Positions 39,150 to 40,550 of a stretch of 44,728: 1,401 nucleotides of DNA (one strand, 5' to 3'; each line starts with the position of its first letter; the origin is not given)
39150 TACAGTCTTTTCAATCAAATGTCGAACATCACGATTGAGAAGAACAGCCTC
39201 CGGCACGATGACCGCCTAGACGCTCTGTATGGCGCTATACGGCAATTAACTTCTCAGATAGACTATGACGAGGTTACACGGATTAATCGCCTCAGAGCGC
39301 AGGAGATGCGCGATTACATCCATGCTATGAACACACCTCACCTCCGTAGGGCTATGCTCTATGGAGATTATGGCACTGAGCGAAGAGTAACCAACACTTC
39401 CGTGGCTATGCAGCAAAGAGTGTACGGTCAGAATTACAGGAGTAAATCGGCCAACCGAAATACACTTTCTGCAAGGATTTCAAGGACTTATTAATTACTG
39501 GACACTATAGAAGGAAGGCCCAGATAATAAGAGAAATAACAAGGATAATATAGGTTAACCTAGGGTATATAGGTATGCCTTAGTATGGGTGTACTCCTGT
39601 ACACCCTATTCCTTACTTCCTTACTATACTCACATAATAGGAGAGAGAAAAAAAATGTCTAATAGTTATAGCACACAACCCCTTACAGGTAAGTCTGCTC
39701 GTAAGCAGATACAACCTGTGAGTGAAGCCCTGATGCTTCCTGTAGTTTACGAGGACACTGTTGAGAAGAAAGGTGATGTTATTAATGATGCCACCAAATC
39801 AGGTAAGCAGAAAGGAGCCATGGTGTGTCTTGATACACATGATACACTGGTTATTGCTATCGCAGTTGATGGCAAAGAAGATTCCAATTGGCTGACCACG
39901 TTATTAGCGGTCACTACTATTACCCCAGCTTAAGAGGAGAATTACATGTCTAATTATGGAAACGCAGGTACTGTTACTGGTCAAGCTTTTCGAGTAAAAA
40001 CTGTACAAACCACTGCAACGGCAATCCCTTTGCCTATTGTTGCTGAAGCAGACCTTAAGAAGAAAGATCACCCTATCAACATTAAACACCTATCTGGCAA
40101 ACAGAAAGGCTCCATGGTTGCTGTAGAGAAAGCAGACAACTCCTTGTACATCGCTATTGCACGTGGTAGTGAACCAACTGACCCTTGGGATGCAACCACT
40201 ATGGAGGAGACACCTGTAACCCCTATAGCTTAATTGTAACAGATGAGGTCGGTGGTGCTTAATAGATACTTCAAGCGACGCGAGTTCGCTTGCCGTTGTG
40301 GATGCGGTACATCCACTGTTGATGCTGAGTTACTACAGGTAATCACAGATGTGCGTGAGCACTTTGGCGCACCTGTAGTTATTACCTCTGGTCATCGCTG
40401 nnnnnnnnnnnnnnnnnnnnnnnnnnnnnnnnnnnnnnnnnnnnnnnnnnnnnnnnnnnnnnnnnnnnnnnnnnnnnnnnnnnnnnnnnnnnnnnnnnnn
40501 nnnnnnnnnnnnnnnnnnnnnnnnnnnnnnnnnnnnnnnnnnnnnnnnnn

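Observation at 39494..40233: Tandem paralogous small genes after the terminase, downstream of a promoter and AT-rich hairpin region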

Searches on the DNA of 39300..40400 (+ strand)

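Call 4: search_dna_similar(query=window:39400-40300:+, collection=phages, mode=near, max_rows=30)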
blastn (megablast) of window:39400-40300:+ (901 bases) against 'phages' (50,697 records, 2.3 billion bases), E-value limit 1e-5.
Records with a match: 83; places in all: 83; records where one place covers at least 80% of the query: 74.
Best place of each record, by identity: 95-99% 10; 90-95% 14; 80-90% 39; 60-80% 20.
By first word of the organism name: Escherichia 53; Vectrevirus 18; Klebsiella 6; Salmonella 3; Citrobacter 2; Raoultella 1.
By host as written in the record: - 24; Escherichia coli 19; Escherichia coli O18ac:K1:H7 ColV+ 8; Eschercihia coli (multidrug-resistant clinical isolate) 3; Escherichia coli APEC 45 2; Escherichia coli K1 LU_100 2; Escherichia coli O45:H10 2; Salmonella enterica subsp. enterica serovar Typhimurium 2; and 17 more.
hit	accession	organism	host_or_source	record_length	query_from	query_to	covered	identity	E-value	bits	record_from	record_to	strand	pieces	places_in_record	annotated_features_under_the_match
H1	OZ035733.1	Vectrevirus T147P9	-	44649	1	901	100%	98.2%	0e+0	1570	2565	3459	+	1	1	record has no annotation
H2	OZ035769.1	Vectrevirus PDP21P3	-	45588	1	901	100%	98.2%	0e+0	1570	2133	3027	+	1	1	record has no annotation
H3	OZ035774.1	Vectrevirus T147P9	-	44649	1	901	100%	98.2%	0e+0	1570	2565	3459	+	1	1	record has no annotation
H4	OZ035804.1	Vectrevirus PDP21P3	-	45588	1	901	100%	98.2%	0e+0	1570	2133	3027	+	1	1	record has no annotation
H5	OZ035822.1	Vectrevirus PDP21P6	-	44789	1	901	100%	98.2%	0e+0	1570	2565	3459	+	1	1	record has no annotation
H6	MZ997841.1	Escherichia phage ULINTec7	Escherichia coli APEC 45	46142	1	901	100%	97.9%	0e+0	1557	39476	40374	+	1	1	hypothetical protein (x2) | terminase large subunit | putative endolysin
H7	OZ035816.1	Vectrevirus LI10P5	-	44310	1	901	100%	97.7%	0e+0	1543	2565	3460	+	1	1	record has no annotation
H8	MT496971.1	Escherichia phage Mt1B1_P10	Escherichia coli Mt1B1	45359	1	901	100%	97.4%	0e+0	1531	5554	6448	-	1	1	hypothetical protein (x3) | terminase large subunit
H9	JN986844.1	Escherichia phage vB_EcoP_ACG-C91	Escherichia coli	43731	1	901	100%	93.8%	0e+0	1351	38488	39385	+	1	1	hypothetical protein (x3) | putative large terminase subunit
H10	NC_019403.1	Escherichia phage vB_EcoP_ACG-C91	Escherichia coli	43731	1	901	100%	93.8%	0e+0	1351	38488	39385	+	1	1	acetyl-CoA acetyltransferase (x2) | terminase large subunit | endolysin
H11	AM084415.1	Escherichia phage K1E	-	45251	1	901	100%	92.9%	0e+0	1312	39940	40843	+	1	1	42: gp42 protein | 41: gp41 protein | 40B: gp40B protein | 43: gp43 protein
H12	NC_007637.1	Escherichia phage K1E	Escherichia coli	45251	1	901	100%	92.9%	0e+0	1312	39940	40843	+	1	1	42: acetyl-CoA acetyltransferase | 41: acetyl-CoA acetyltransferase | 40B: terminase large subunit | 43: endolysin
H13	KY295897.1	Escherichia phage vB_EcoP_K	Escherichia coli O18ac:K1:H7 ColV+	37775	1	901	100%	92.9%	0e+0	1310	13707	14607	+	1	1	hypothetical protein | putative acetyl-CoA acetyltransferase | terminase large subunit | peptidase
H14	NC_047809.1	Escherichia phage vB_EcoP_K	Escherichia coli O18ac:K1:H7 ColV+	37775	1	901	100%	92.9%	0e+0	1310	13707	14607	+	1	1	acetyl-CoA acetyltransferase (x2) | terminase large subunit | endolysin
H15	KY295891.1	Escherichia phage vB_EcoP_B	Escherichia coli O18ac:K1:H7 ColV+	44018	1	901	100%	92.8%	0e+0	1297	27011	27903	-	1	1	putative acetyl-CoA acetyltransferase | hypothetical protein | terminase large subunit | peptidase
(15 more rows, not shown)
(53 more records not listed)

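Call 7: get_annotated_region(hit=H11, flank=3000)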
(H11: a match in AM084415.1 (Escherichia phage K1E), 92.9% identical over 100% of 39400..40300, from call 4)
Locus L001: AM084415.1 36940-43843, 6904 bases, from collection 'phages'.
description: Enterobacteria phage K1E, complete genome.
organism: Escherichia phage K1E (NCBI taxid 2679891)
taxonomy: Viruses; Duplodnaviria; Heunggongvirae; Uroviricota; Caudoviricetes; Autographiviridae; Molineuxvirinae; Vectrevirus; Vectrevirus K1E
host: -; source: -; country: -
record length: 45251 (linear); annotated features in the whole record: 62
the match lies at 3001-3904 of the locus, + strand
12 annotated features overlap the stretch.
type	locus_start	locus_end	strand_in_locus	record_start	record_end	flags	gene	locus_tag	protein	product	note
CDS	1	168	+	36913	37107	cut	38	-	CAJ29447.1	gp38 protein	putative holin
CDS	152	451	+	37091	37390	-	39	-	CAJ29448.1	gp39 protein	putative small terminase subunit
CDS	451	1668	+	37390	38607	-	40A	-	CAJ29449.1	gp40A protein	putative large terminase subunit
CDS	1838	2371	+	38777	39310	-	40.5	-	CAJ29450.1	gp40.5 protein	putative homing endonuclease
CDS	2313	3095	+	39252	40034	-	40B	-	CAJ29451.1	gp40B protein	putative large terminase subunit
CDS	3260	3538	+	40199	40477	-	41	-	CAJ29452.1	gp41 protein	-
CDS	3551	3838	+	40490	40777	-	42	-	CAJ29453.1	gp42 protein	putative Acetyl-CoA acetyltransferase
CDS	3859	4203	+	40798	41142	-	43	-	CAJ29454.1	gp43 protein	-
CDS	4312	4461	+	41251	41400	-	44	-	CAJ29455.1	gp44 protein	-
CDS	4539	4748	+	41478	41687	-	45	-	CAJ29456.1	gp45 protein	-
CDS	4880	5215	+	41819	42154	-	46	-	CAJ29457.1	gp46 protein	-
CDS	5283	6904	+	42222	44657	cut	47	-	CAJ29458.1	gp47 protein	tail spike protein; endosialidase (endo-N-acetylneuraminidase); depolymerisation of poly-alpha-2,8-sialic acid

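Call 34: search_rna_families(source=window, start=39300, end=40400, threshold=evalue, max_evalue=1)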
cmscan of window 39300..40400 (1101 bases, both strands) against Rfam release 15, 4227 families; matches with E-value up to 1: 0.
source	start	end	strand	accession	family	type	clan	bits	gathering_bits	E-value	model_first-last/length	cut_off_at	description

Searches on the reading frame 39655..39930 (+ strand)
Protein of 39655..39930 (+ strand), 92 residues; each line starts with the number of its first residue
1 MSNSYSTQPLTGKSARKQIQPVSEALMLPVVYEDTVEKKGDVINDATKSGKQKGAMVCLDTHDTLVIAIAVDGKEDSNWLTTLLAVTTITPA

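Call 5: search_protein_families(library=pfam, proteins=[window:39655-39930:+], max_evalue=1)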
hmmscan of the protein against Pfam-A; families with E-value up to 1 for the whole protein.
window:39655-39930:+ (92 aa): 0 families

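Call 6: search_protein_families(library=phrogs, proteins=[window:39655-39930:+], max_evalue=0.01)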
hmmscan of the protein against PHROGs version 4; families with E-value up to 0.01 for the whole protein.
window:39655-39930:+ (92 aa): 2 families
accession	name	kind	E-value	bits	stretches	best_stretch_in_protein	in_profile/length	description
phrog_2725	-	other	3e-40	139.2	1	1-92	4-99/238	acetyl-CoA acetyltransferase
phrog_27324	-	unknown function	0.00056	20.6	1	9-71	3-64/232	-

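Call 13: find_homologous_proteins(query=window:39655-39930:+, max_evalue=0.001)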
Query window:39655-39930:+ (92 aa): 87 proteins with E <= 0.001 among 90 candidates.
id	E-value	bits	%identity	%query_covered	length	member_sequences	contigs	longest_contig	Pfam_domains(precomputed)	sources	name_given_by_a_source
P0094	7.5e-51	187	97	100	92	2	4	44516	-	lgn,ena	-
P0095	3.7e-50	185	96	100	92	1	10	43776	-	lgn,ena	-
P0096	1.0e-49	183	97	100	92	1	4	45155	-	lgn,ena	-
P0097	2.1e-49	183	95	100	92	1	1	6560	-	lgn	-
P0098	3.7e-49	182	95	100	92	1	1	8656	-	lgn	-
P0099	5.6e-49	181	95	100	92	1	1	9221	-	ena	-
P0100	7.0e-49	181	95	100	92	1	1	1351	-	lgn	-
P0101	7.1e-49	181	95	100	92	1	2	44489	-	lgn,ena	-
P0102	1.0e-48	180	93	100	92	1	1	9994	-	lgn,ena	-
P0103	2.4e-48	179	93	100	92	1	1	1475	-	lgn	-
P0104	3.5e-48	179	93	100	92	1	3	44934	-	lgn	-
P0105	4.4e-48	178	95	100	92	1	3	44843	-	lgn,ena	-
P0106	6.9e-48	178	93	100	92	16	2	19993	-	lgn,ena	-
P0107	1.6e-47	177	92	100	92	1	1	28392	-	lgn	-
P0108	6.8e-47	175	90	100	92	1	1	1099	-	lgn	-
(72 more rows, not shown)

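Call 76: search_protein_families(library=ncbifam, proteins=[window:39655-39930:+], max_evalue=1)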
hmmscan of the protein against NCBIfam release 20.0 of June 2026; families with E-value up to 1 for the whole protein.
window:39655-39930:+ (92 aa): 1 family
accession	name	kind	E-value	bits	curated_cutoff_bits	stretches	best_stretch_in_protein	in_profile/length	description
NF001539.0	PRK00364.3-5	equivalog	0.08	13.1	122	1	18-63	2-47/91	co-chaperone GroES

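Call 108: search_protein_families(library=padloc, proteins=[window:39655-39930:+], max_evalue=1)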
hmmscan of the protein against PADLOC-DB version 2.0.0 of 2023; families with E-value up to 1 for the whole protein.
window:39655-39930:+ (92 aa): 1 family
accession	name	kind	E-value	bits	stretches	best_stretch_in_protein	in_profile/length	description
PDLC04777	PDC-M69C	-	0.03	12.1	1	29-71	79-121/188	-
